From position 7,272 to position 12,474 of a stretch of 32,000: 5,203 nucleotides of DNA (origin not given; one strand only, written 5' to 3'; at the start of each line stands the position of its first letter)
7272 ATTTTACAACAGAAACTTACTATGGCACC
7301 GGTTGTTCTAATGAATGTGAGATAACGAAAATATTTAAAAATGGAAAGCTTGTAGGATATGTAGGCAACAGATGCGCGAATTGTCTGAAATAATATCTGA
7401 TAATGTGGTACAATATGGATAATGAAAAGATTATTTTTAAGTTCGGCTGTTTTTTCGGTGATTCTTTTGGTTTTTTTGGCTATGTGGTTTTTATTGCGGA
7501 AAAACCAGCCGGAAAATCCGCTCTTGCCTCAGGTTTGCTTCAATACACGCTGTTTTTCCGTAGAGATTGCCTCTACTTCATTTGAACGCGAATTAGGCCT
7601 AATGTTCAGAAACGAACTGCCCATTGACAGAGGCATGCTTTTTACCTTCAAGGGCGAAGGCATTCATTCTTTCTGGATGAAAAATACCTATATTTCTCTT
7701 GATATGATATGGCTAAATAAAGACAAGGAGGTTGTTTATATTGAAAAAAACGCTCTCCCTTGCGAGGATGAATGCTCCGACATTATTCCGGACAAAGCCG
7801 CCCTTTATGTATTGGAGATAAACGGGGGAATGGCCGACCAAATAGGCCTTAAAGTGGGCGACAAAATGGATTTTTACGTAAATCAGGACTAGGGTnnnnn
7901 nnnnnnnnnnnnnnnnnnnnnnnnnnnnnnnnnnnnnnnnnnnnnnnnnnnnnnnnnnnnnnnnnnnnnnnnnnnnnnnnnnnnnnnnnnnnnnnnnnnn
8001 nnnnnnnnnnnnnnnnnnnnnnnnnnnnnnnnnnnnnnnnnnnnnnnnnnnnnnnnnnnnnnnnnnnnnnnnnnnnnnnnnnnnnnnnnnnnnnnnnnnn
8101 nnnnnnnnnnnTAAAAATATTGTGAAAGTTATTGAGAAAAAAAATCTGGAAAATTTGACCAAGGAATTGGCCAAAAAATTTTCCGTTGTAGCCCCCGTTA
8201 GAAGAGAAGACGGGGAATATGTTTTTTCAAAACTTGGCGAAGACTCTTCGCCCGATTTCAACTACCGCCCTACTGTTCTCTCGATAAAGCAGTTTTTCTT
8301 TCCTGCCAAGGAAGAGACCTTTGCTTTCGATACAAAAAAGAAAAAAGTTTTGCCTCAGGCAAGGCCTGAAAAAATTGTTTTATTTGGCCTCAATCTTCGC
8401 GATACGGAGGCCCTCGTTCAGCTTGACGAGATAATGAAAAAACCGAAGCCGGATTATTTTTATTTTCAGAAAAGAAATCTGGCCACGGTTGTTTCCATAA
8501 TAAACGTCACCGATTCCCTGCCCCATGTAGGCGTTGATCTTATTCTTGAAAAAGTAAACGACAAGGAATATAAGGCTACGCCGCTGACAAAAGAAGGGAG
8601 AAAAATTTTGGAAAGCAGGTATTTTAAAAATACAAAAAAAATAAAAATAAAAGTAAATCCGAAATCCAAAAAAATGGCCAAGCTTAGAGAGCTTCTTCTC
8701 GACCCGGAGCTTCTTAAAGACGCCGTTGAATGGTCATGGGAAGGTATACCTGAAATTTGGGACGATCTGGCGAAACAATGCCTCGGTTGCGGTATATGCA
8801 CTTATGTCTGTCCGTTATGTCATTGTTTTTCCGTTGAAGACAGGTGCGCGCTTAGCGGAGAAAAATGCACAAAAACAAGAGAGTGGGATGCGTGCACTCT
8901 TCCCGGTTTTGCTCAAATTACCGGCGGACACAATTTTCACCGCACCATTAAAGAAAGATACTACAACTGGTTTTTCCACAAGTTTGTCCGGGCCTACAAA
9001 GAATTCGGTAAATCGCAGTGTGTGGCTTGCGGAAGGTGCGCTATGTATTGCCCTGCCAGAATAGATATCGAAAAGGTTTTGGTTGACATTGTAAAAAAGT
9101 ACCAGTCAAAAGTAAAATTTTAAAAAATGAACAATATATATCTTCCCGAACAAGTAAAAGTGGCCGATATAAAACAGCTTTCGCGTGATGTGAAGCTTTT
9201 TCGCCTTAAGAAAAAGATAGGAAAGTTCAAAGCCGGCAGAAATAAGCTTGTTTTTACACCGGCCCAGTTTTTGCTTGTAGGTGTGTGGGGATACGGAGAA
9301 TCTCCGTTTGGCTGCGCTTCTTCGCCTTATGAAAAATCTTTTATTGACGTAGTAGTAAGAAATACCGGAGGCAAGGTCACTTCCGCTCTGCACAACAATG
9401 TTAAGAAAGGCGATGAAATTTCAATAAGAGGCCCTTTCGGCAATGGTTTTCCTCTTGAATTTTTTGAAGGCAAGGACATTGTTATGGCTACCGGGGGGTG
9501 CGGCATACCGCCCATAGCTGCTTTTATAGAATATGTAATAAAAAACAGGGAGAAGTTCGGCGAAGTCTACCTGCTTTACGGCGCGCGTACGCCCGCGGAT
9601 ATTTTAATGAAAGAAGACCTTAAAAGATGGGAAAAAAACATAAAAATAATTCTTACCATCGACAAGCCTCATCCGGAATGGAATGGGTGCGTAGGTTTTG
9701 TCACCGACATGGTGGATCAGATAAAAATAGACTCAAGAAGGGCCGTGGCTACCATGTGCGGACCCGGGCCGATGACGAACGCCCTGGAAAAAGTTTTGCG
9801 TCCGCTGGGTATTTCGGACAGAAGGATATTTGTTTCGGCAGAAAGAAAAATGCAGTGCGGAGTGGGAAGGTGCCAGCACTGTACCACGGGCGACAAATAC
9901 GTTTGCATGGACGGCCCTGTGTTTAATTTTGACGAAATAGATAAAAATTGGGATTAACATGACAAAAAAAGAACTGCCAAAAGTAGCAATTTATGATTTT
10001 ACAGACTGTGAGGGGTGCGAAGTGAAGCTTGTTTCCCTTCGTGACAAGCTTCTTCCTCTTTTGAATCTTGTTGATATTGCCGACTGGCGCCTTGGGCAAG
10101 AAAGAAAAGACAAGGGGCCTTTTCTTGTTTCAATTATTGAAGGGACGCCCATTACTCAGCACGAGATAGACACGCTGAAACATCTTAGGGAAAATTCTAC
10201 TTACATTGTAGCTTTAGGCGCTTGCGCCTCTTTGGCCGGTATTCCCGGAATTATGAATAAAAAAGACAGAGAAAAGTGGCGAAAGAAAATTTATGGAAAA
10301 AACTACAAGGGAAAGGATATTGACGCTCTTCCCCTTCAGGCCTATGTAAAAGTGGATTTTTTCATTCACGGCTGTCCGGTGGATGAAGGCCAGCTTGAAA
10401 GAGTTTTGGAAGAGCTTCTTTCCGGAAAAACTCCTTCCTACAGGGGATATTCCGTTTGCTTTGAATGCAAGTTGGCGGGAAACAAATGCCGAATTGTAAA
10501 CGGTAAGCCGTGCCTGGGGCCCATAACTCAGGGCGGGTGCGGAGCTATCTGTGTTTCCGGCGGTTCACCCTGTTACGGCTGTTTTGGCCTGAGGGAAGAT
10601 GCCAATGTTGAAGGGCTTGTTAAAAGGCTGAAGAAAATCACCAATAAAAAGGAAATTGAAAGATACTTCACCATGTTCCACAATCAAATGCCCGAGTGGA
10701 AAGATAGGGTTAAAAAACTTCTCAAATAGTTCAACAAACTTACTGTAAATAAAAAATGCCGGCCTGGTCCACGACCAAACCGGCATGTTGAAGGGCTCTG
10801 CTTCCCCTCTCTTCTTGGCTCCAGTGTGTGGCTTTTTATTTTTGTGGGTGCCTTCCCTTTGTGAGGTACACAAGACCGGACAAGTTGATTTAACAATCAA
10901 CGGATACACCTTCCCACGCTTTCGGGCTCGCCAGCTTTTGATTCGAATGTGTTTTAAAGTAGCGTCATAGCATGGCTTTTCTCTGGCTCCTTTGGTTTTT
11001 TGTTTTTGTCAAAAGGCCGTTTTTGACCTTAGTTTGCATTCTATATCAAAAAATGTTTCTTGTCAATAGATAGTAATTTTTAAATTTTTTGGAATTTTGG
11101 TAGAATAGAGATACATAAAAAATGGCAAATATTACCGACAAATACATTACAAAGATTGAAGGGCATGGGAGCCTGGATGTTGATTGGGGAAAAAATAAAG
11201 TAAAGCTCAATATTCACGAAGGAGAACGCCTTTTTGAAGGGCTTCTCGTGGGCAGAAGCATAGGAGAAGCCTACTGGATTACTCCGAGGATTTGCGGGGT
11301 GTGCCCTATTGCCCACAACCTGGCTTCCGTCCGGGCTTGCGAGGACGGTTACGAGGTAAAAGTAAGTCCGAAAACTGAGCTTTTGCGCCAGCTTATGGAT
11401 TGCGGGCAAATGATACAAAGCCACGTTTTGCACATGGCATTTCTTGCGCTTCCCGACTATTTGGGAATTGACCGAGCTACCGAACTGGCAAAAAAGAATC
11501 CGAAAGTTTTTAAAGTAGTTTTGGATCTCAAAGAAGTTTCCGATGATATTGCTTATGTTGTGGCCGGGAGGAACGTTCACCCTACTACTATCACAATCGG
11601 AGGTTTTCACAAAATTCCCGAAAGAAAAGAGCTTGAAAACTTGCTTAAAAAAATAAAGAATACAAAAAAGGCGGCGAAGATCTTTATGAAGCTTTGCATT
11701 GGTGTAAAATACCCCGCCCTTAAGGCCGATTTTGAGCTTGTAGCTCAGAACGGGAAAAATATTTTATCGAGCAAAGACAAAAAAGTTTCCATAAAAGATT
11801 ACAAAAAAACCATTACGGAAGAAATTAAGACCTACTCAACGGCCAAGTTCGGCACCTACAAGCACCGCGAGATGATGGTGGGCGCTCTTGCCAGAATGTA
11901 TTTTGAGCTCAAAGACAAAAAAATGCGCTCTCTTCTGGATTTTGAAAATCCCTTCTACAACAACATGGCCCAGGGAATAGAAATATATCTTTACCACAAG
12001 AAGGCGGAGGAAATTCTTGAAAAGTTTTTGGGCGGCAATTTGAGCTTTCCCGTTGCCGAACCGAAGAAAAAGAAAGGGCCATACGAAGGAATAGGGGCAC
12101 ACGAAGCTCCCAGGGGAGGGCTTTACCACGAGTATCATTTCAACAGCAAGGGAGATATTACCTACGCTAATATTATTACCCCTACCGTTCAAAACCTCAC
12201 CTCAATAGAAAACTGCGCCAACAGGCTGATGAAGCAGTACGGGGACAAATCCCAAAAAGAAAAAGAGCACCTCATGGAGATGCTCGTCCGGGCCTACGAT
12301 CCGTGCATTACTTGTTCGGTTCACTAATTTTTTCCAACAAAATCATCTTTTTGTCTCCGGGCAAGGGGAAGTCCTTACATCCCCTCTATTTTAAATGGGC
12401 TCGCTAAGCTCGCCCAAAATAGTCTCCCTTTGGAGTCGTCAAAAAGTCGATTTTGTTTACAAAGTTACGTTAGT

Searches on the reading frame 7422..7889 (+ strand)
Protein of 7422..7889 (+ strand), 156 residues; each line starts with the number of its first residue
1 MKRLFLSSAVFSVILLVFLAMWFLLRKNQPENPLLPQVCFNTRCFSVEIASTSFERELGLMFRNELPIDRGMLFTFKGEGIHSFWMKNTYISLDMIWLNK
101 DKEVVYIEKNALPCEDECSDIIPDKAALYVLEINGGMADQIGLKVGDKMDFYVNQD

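Call 3: search_protein_families(library=pfam, proteins=[window:7422-7889:+], max_evalue=0.01)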
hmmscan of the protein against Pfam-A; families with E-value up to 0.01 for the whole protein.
window:7422-7889:+ (156 aa): 1 family
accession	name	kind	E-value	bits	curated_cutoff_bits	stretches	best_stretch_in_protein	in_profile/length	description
PF02643.20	DUF192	-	2.8e-34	117.6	27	1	45-151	1-96/96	Uncharacterized ACR, COG1430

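Call 4: search_protein_families(library=ncbifam, proteins=[window:7422-7889:+], max_evalue=0.01)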
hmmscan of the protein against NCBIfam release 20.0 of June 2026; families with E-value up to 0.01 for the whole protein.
window:7422-7889:+ (156 aa): 1 family
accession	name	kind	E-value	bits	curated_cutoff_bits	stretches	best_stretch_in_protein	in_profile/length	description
NF002996.0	PRK03760.1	equivalog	8.3e-13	48.3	146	1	46-153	16-118/121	hypothetical protein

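Call 63: search_protein_families(library=phrogs, proteins=[window:7422-7889:+], max_evalue=0.001)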
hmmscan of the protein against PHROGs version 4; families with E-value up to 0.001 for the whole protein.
window:7422-7889:+ (156 aa): 0 families

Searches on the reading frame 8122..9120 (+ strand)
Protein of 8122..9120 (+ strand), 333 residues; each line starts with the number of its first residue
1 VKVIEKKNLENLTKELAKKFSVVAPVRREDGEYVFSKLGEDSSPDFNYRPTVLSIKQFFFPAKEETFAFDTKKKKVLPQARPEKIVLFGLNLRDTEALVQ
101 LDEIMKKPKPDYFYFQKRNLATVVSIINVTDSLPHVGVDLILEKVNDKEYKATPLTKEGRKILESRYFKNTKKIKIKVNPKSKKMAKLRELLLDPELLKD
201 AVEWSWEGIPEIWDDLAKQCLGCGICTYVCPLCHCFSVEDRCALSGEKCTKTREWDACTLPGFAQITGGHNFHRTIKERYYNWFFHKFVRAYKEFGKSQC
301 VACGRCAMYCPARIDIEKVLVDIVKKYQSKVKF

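Call 3: search_protein_families(library=pfam, proteins=[window:8122-9120:+], max_evalue=0.01)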
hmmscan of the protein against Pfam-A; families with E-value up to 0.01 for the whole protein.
window:8122-9120:+ (333 aa): 11 families
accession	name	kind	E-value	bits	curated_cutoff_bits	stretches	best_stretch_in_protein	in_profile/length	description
PF17179.9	Fer4_22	-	2.6e-26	92.7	27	1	219-314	1-95/95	4Fe-4S dicluster domain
PF12797.12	Fer4_2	-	1.2e-06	28.5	24.5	2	218-231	8-21/22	4Fe-4S binding domain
PF13534.11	Fer4_17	-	1.7e-06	28.9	22.2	1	211-231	37-57/61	4Fe-4S dicluster domain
PF14697.11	Fer4_21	-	3e-06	27.7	35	1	216-236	37-57/59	4Fe-4S dicluster domain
PF00037.32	Fer4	-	6.5e-06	26.2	21.1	1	298-312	6-20/24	4Fe-4S binding domain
PF13484.11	Fer4_16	-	2.5e-05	25.4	30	0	216-231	49-64/66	4Fe-4S double cluster binding domain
PF25160.1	LdpA_Fe-S-bd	-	0.00016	21.9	27.6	0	297-313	25-41/49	LdpA Fe-S cluster-binding domain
PF13187.11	Fer4_9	-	0.00029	21.2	27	0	219-313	1-50/52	4Fe-4S dicluster domain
PF13183.11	Fer4_8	-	0.00083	20.3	27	0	217-314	2-68/68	4Fe-4S dicluster domain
PF13746.11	Fer4_18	-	0.0023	18.5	27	1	289-320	50-81/114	4Fe-4S dicluster domain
PF12837.12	Fer4_6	-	0.0061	16.9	25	1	298-312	7-21/24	4Fe-4S binding domain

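Call 4: search_protein_families(library=ncbifam, proteins=[window:8122-9120:+], max_evalue=0.01)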
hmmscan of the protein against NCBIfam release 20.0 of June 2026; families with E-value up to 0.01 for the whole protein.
window:8122-9120:+ (333 aa): 21 families
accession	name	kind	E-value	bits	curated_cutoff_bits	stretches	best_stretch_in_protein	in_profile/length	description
NF040833.1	sulfhyd_HydB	equivalog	5.1e-38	130.9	750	1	6-324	8-336/367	NADPH-dependent hydrogenase/sulfhydrogenase 1 subunit beta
NF040829.1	sulfhyd_ShyB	equivalog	5e-35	121.1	690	1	5-324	7-330/334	NAD(P)-dependent hydrogenase/sulfhydrogenase 2 subunit beta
TIGR02910.1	sulfite_red_A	equivalog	4.4e-29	101.8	323.15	1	4-321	5-324/334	anaerobic sulfite reductase subunit AsrA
NF038196.1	ferrodoxin_EFR1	subfamily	1.7e-07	31.5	75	1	270-313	155-199/242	EFR1 family ferrodoxin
NF045670.1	quin_L_LdhH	equivalog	2.3e-06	26.2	800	1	297-330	353-386/706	L-lactate dehydrogenase (quinone) large subunit LdhH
NF006076.0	PRK08222.1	equivalog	3.4e-06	27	270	1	289-313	29-53/181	hydrogenase 4 subunit H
TIGR01971.1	NuoI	subfamily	1e-05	25.1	113.05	1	287-329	33-74/121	NADH-quinone oxidoreductase, chain I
TIGR01945.1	rnfC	subfamily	1.6e-05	23.7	245.95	0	293-317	397-421/435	RnfABCDGE type electron transport complex subunit C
NF040612.1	F420_dehyd_FpoI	exception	7.4e-05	22.6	180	0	290-317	34-60/135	F420H2 dehydrogenase subunit FpoI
TIGR02179.1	PorD_KorD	subfamily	0.00044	20.3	60.05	0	296-314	23-41/78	2-oxoacid:acceptor oxidoreductase, delta subunit, pyruvate/2-ketoisovalerate family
NF041837.1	rnfC_Methano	equivalog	0.00045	19.2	650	0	297-319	396-418/438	Rnf electron transport complex subunit RnfC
NF004914.0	PRK06273.1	equivalog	0.00073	19.3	163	0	289-325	42-77/167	ferredoxin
NF040864.1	HgcB_ferredoxin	equivalog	0.00083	19.2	99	0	294-314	10-30/93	mercury methylation ferredoxin HgcB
NF009053.0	PRK12387.1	subfamily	0.00098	18.9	204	0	293-312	33-52/180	formate hydrogenlyase complex iron-sulfur subunit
TIGR02936.1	fdxN_nitrog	equivalog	0.0012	18.9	80.55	0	293-313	16-36/91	ferredoxin III, nif-specific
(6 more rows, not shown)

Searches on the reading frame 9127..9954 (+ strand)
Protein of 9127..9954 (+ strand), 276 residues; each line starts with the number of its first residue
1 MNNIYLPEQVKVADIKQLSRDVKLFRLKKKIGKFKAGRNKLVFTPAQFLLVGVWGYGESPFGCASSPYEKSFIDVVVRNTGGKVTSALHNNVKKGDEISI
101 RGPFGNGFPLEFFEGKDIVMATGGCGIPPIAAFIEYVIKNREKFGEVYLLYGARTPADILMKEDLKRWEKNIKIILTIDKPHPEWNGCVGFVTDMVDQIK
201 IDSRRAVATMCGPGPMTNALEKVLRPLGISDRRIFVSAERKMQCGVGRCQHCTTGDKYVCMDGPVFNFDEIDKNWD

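Call 3: search_protein_families(library=pfam, proteins=[window:9127-9954:+], max_evalue=0.01)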
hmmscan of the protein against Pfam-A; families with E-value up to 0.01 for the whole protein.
window:9127-9954:+ (276 aa): 3 families
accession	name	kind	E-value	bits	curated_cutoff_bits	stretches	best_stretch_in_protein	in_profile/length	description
PF00175.26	NAD_binding_1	-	7.5e-16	59.2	22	1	120-221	1-108/109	Oxidoreductase NAD-binding domain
PF10418.14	DHODB_Fe-S_bind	-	3.9e-10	39.7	23.9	1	239-271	1-40/41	Iron-sulfur cluster binding domain of dihydroorotate dehydrogenase B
PF00970.30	FAD_binding_6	-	1e-08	35.8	21.1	1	10-106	2-96/99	Oxidoreductase FAD-binding domain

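Call 4: search_protein_families(library=ncbifam, proteins=[window:9127-9954:+], max_evalue=0.01)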
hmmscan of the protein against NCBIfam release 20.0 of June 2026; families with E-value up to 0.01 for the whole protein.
window:9127-9954:+ (276 aa): 29 families (the best 25 are shown)
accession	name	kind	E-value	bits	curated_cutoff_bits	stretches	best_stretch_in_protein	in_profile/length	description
TIGR02911.1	sulfite_red_B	equivalog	1.1e-60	205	288.6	1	41-270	29-255/261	anaerobic sulfite reductase subunit AsrB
NF006220.0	PRK08345.1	subfamily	7.8e-60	202.6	395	1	2-268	5-284/294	cytochrome-c3 hydrogenase subunit gamma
NF040835.1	sulfhyd_HydG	equivalog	1.4e-49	168.9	650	1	2-271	12-284/292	NADPH-dependent hydrogenase/sulfhydrogenase 1 subunit gamma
NF040830.1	sulfhyd_ShyC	equivalog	2.4e-47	161.5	600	1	3-269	2-279/288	NAD(P)-dependent hydrogenase/sulfhydrogenase 2 subunit gamma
NF000796.0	PRK00054.1-1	equivalog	8.5e-44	149.7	224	1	7-271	3-235/254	dihydroorotate dehydrogenase electron transfer subunit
NF000798.0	PRK00054.1-3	equivalog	7.8e-27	94.5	219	1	71-271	60-242/244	dihydroorotate dehydrogenase electron transfer subunit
NF000799.0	PRK00054.1-4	equivalog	1.1e-25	90.2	314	1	68-271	62-256/258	dihydroorotate dehydrogenase electron transfer subunit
NF040810.1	BenC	equivalog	1.2e-20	73.9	430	1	12-234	109-325/333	benzoate 1,2-dioxygenase electron transfer component BenC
NF004862.0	PRK06222.1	subfamily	2.1e-20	73.4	220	1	43-272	28-249/281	sulfide/dihydroorotate dehydrogenase-like FAD/NAD-binding protein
NF058606.1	GlBtMonoRdsGbcB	equivalog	1.9e-19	69.8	500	1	65-230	71-238/362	glycine betaine monooxygenase reductase subunit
NF045803.1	MethMoxFADbindMmoC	equivalog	2.4e-19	69.3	500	1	11-236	110-337/343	aromatic/alkene monooxygenase hydroxylase FAD-binding subunit MmoC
NF009414.0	PRK12778.1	equivalog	1.8e-18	66.2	1103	1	43-272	28-249/752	bifunctional dihydroorotate dehydrogenase B NAD binding subunit/NADPH-dependent glutamate synthase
NF008822.0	PRK11872.1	equivalog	1.1e-17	64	402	1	9-236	108-332/341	anthranilate 1,2-dioxygenase electron transfer component AntC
TIGR01941.1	nqrF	equivalog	3.8e-17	62.3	295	1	82-236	240-400/405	NADH:ubiquinone reductase (Na(+)-transporting) subunit F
NF007964.0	PRK10684.1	equivalog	2e-16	59.9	383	1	7-238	9-236/333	NADH oxidoreductase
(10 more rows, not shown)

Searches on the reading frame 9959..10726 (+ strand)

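Call 3: search_protein_families(library=pfam, proteins=[window:9959-10726:+], max_evalue=0.01)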
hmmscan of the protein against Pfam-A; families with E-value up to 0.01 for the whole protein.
window:9959-10726:+ (256 aa): 1 family
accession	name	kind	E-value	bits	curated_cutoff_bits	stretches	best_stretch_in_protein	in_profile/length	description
PF01058.29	Oxidored_q6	-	7.4e-19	68.2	27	1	17-152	1-127/128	NADH ubiquinone oxidoreductase, 20 Kd subunit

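Call 4: search_protein_families(library=ncbifam, proteins=[window:9959-10726:+], max_evalue=0.01)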
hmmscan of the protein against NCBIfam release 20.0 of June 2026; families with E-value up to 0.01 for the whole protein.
window:9959-10726:+ (256 aa): 4 families
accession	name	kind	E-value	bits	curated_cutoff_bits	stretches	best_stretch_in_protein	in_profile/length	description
NF040831.1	sulfhyd_ShyD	equivalog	1e-52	179.1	460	1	8-240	2-237/240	NAD(P)-dependent hydrogenase/sulfhydrogenase 2 subunit delta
NF040836.1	sulfhyd_HydD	equivalog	1.1e-43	149.3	500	1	7-255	6-259/261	NADPH-dependent hydrogenase/sulfhydrogenase 1 subunit delta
NF045875.1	F420_non_VhuG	exception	2.8e-25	89.1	450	1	8-213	6-241/286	F420-non-reducing hydrogenase subunit VhuG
TIGR03294.1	FrhG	equivalog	2.6e-10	40.4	245.5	1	8-164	3-151/228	coenzyme F420 hydrogenase subunit gamma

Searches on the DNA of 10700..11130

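Call 36: search_rna_families(source=window, start=10700, end=11130, threshold=evalue, max_evalue=1)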
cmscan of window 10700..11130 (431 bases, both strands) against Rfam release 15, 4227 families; matches with E-value up to 1: 0.
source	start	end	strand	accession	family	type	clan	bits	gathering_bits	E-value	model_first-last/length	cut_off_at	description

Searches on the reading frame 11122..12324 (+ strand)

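Call 3: search_protein_families(library=pfam, proteins=[window:11122-12324:+], max_evalue=0.01)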
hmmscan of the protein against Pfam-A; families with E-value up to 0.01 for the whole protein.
window:11122-12324:+ (401 aa): 1 family
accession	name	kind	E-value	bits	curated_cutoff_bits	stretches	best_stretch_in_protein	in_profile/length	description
PF00374.24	NiFeSe_Hases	-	2.3e-31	109.8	25.8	2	36-122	1-87/508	Nickel-dependent hydrogenase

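Call 4: search_protein_families(library=ncbifam, proteins=[window:11122-12324:+], max_evalue=0.01)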
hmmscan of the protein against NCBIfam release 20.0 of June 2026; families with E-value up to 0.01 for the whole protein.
window:11122-12324:+ (401 aa): 10 families
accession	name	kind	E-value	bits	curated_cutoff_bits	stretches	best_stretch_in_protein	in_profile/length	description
NF040828.1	sulfhyd_ShyA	equivalog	5.1e-73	246.3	700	1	8-401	7-411/415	NAD(P)-dependent hydrogenase/sulfhydrogenase 2 subunit alpha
NF040832.1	sulfhyd_HydA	equivalog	4.1e-67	227.1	880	1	4-401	5-422/426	NADPH-dependent hydrogenase/sulfhydrogenase 1 subunit alpha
TIGR03295.1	frhA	equivalog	4.5e-41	141.2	392.5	1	36-401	41-395/412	coenzyme F420 hydrogenase subunit alpha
NF041785.2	VhuA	equivalog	5.3e-38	130.7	800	2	1-186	1-196/418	F420-non-reducing hydrogenase Vhu subunit A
NF033181.1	NiFeSe_hydrog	equivalog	9.3e-37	127.1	600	2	8-132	8-134/507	nickel-dependent hydrogenase large subunit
NF045518.1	H2_NiFeSe_large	exception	9.2e-35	120.4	780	2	8-183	8-200/485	NiFeSe hydrogenase large subunit HysA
NF007778.0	PRK10467.1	equivalog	1.2e-17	63.5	969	1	4-121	5-124/567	hydrogenase 2 large subunit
NF007550.0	PRK10170.1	equivalog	2.8e-16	59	1101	1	8-119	23-137/597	Ni/Fe-hydrogenase large subunit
NF041786.2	VhuU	equivalog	1.9e-05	24.4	70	1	379-401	5-27/45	F420-non-reducing hydrogenase selenoprotein subunit VhuU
NF004739.1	PRK06075.1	equivalog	0.0039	16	360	1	48-192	51-183/384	NADH-quinone oxidoreductase subunit D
